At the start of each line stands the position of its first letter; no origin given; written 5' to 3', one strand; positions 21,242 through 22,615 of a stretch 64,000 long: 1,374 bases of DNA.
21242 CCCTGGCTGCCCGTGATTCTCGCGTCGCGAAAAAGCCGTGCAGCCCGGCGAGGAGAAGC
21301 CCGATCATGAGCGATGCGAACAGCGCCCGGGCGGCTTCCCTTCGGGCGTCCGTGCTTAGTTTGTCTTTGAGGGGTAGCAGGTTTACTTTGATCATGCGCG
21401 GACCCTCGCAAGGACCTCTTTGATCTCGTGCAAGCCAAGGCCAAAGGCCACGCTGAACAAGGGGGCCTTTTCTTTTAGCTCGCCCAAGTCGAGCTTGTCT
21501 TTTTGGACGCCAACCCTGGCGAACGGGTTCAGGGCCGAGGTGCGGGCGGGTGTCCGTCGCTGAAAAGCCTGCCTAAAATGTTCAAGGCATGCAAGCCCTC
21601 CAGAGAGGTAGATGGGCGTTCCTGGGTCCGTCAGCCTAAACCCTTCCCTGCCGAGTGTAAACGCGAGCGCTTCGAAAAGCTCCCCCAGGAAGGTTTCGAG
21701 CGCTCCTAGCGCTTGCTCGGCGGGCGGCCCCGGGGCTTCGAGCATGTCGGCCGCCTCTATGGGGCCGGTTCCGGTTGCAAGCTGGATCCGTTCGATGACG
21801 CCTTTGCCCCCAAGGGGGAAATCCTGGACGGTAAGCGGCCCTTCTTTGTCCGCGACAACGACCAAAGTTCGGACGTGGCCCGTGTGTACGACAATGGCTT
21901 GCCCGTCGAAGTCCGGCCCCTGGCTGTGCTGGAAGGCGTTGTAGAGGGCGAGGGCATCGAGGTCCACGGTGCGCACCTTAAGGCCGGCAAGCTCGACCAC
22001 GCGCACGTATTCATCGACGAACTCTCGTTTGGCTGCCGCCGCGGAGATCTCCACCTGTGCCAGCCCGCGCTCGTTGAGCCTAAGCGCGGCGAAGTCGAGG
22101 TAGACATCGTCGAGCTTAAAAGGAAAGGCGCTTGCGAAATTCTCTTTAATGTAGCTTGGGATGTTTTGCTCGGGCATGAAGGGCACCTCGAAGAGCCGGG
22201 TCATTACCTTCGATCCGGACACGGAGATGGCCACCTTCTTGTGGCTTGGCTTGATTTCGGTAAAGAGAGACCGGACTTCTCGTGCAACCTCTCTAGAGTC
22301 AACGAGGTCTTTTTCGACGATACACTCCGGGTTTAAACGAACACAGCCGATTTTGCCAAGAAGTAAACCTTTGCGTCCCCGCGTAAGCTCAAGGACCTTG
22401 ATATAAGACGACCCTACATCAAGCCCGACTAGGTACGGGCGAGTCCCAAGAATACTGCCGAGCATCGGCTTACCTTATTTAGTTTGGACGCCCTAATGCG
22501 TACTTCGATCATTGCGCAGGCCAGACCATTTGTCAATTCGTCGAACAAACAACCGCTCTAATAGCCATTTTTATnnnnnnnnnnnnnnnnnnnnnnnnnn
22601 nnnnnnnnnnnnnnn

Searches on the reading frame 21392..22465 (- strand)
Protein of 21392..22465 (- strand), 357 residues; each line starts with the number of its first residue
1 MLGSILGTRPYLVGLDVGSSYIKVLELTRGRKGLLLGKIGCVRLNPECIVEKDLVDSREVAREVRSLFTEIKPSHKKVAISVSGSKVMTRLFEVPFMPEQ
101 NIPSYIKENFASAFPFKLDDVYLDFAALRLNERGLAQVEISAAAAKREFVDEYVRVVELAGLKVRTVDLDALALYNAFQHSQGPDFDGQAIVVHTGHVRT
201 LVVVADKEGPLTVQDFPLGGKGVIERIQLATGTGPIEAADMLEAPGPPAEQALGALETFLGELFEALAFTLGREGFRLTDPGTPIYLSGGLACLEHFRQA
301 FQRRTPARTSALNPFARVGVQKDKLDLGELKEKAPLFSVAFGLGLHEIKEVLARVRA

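Call 5: search_protein_families(library=pfam, proteins=[window:21392-22465:-], max_evalue=0.1)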
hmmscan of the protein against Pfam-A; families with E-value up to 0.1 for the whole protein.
window:21392-22465:- (357 aa): 1 family
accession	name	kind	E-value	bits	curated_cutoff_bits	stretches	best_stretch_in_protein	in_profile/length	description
PF11104.14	PilM_2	-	5.5e-39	134.5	27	1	14-346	1-338/340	Type IV pilus assembly protein PilM;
